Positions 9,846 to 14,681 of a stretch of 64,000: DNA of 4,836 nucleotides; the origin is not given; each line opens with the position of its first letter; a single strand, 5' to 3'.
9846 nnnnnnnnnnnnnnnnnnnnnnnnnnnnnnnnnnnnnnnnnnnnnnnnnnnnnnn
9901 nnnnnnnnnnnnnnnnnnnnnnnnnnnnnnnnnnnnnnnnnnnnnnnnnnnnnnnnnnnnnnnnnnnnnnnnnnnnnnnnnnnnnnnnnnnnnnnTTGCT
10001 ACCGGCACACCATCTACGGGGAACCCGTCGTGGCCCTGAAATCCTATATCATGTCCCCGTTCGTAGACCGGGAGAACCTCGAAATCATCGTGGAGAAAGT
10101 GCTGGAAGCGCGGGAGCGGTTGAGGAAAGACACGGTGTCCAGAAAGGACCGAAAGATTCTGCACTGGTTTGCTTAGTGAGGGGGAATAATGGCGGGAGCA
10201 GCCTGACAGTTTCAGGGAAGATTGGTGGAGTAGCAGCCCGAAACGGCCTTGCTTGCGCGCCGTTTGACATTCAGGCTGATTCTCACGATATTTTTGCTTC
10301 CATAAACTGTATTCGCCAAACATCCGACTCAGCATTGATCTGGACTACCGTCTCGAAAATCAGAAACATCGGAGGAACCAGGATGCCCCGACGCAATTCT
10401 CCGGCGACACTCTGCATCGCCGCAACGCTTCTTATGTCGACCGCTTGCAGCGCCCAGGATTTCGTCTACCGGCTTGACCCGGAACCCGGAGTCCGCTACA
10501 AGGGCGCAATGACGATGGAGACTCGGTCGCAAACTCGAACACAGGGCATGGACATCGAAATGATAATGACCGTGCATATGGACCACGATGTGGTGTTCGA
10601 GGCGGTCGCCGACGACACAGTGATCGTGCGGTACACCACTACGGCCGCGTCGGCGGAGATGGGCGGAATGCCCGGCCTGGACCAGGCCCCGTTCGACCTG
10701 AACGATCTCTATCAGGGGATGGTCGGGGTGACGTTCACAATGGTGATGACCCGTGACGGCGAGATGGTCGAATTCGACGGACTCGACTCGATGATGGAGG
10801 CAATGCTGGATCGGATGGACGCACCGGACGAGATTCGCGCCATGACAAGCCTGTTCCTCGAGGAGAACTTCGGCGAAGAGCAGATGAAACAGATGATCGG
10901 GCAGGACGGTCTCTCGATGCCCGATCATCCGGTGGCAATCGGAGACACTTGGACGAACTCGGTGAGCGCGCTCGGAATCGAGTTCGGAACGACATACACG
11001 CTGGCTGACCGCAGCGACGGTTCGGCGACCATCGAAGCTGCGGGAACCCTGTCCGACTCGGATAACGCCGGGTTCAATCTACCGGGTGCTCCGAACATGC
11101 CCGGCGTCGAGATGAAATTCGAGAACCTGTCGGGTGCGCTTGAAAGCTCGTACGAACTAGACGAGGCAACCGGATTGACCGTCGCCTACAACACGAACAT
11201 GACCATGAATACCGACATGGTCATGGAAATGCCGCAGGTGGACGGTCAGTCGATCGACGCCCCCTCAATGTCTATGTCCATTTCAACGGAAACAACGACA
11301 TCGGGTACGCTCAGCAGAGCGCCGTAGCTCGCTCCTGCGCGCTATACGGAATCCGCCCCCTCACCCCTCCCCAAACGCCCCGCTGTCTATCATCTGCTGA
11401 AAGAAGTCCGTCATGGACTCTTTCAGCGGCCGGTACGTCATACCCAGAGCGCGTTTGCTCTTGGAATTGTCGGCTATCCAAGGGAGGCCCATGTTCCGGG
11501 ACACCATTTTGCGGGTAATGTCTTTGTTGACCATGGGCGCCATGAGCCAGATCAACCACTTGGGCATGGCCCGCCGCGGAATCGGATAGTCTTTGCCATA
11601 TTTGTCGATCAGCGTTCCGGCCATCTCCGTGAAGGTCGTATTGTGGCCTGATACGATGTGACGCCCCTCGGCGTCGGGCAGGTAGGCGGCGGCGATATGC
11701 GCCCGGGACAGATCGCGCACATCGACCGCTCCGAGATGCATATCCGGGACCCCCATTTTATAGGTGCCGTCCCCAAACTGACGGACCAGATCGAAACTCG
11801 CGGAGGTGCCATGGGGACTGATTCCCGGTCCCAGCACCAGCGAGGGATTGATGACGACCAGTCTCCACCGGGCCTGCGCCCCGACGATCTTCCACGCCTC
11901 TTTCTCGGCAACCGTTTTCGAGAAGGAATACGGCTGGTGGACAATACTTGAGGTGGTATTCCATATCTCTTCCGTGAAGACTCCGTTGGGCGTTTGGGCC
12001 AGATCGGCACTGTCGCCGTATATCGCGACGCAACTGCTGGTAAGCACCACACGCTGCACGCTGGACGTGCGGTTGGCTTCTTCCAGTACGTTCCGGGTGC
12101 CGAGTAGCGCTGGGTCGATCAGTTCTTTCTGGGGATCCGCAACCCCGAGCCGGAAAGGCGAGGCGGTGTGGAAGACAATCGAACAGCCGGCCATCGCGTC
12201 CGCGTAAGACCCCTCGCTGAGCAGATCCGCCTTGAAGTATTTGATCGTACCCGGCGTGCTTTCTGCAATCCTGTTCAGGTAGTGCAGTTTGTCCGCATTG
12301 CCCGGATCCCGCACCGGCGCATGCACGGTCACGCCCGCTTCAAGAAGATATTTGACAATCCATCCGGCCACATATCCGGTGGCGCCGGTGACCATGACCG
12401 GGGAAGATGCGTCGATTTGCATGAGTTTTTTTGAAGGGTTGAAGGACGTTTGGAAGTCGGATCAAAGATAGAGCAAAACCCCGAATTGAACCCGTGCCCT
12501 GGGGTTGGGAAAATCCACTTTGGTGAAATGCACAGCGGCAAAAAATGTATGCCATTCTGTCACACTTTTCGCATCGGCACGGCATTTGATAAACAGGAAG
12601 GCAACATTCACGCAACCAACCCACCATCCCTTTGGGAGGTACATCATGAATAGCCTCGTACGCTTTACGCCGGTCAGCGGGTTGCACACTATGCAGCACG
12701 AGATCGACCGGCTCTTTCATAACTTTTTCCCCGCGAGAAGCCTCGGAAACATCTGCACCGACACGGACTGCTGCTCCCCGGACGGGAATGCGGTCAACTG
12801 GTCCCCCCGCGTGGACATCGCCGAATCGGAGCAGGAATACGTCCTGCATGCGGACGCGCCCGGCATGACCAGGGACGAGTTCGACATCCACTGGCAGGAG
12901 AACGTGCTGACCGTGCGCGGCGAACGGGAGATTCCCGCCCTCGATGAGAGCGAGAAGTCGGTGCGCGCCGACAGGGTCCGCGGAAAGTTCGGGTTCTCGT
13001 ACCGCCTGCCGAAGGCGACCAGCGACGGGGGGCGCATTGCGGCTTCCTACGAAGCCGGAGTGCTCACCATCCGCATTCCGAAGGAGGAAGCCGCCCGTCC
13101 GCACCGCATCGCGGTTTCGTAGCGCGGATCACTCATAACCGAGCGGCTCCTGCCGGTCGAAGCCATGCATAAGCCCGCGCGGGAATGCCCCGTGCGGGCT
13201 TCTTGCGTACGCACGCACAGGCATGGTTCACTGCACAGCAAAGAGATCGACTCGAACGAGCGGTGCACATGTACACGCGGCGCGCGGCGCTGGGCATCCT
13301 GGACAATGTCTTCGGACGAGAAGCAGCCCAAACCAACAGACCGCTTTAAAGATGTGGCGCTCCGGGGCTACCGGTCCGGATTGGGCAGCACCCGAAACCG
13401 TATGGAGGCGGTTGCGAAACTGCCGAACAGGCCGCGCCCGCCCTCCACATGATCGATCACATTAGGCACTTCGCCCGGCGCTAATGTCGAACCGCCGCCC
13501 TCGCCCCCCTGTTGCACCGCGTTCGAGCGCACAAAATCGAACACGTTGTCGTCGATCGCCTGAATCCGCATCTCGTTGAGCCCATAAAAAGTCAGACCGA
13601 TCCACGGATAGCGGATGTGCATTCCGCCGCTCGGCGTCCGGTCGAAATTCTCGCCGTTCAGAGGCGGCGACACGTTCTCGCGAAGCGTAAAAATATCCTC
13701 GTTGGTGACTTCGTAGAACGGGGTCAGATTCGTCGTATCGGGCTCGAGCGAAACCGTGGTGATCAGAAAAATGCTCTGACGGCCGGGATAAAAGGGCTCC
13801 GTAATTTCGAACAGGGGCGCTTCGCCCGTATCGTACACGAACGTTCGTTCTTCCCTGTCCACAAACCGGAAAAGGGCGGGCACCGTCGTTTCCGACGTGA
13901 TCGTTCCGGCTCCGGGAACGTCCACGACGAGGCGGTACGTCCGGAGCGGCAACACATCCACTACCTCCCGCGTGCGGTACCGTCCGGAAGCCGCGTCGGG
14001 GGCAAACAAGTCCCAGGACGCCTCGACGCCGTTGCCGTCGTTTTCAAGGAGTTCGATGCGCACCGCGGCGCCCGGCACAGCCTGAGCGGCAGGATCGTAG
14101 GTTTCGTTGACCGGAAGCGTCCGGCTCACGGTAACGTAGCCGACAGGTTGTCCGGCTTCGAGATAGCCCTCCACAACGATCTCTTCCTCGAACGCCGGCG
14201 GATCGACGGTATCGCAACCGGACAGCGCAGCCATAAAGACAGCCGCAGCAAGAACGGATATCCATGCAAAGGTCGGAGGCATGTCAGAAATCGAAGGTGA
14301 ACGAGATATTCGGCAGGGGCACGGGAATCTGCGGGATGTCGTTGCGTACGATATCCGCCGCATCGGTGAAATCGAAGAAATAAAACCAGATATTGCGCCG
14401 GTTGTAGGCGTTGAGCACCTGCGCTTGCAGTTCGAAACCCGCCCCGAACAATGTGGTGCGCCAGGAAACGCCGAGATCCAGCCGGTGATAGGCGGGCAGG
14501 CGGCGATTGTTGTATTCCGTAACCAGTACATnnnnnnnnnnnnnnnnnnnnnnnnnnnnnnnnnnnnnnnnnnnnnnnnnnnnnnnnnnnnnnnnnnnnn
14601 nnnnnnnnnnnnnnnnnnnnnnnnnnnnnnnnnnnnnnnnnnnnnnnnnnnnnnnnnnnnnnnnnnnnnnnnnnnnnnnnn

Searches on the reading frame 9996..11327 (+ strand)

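Call 48: search_protein_families(library=pfam, proteins=[window:9996-11327:+], max_evalue=0.0001)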
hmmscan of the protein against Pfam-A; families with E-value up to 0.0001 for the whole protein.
window:9996-11327:+ (443 aa): 1 family
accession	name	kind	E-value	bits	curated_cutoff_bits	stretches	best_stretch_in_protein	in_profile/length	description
PF19777.4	DUF6263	-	6e-30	104.8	26.7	1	234-394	37-195/196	Family of unknown function (DUF6263)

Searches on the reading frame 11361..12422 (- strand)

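Call 35: search_protein_families(library=pfam, proteins=[window:11361-12422:-], max_evalue=0.0001)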
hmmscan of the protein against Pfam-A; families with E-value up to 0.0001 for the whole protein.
window:11361-12422:- (353 aa): 6 families
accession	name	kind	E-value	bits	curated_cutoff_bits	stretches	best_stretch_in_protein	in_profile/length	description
PF01370.27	Epimerase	-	1.5e-21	77.4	20.9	1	9-254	1-235/240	NAD dependent epimerase/dehydratase family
PF01073.25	3Beta_HSD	-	6e-16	58.7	22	1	10-258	1-242/280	3-beta hydroxysteroid dehydrogenase/isomerase family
PF07993.18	NAD_binding_4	-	2.6e-15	56.7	20.1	1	11-229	1-239/258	Male sterility protein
PF13460.12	NAD_binding_10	-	1e-10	42.2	27.2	1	13-132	1-100/184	NAD(P)H-binding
PF16363.11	GDP_Man_Dehyd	-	3.5e-09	37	27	1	10-174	1-162/332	GDP-mannose 4,6 dehydratase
PF05368.20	NmrA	-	8.3e-07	29.3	27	1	7-105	3-94/298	NmrA-like family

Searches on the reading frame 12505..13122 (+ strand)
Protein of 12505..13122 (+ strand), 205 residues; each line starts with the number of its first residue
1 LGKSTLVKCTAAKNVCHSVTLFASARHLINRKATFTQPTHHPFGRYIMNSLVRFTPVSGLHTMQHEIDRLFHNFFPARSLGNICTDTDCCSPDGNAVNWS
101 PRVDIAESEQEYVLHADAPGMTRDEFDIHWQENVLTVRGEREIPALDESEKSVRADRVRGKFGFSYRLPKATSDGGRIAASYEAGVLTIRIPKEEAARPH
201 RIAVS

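Call 48: search_protein_families(library=pfam, proteins=[window:12505-13122:+], max_evalue=0.0001)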
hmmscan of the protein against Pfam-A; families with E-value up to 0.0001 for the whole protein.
window:12505-13122:+ (205 aa): 1 family
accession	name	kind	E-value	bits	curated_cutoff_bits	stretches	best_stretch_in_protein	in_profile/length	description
PF00011.27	HSP20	-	1.3e-18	67.4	20.8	1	104-204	1-101/102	Hsp20/alpha crystallin family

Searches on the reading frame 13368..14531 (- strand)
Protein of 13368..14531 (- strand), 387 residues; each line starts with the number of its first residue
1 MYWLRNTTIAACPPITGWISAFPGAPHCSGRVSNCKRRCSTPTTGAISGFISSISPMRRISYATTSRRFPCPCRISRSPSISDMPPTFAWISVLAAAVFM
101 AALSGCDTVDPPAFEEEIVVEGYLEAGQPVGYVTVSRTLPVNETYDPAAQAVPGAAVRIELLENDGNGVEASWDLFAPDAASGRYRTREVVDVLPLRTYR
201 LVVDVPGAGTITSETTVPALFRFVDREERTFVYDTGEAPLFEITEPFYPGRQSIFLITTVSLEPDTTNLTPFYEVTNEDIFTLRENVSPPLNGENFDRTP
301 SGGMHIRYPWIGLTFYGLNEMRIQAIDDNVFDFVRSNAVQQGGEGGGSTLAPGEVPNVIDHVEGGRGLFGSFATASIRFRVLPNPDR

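Call 48: search_protein_families(library=pfam, proteins=[window:13368-14531:-], max_evalue=0.0001)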
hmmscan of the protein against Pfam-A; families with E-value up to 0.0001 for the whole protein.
window:13368-14531:- (387 aa): 1 family
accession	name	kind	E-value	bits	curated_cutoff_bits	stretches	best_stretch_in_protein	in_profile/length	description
PF14054.11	DUF4249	-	1.6e-14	54.6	28.5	1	110-377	7-268/269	Domain of unknown function (DUF4249)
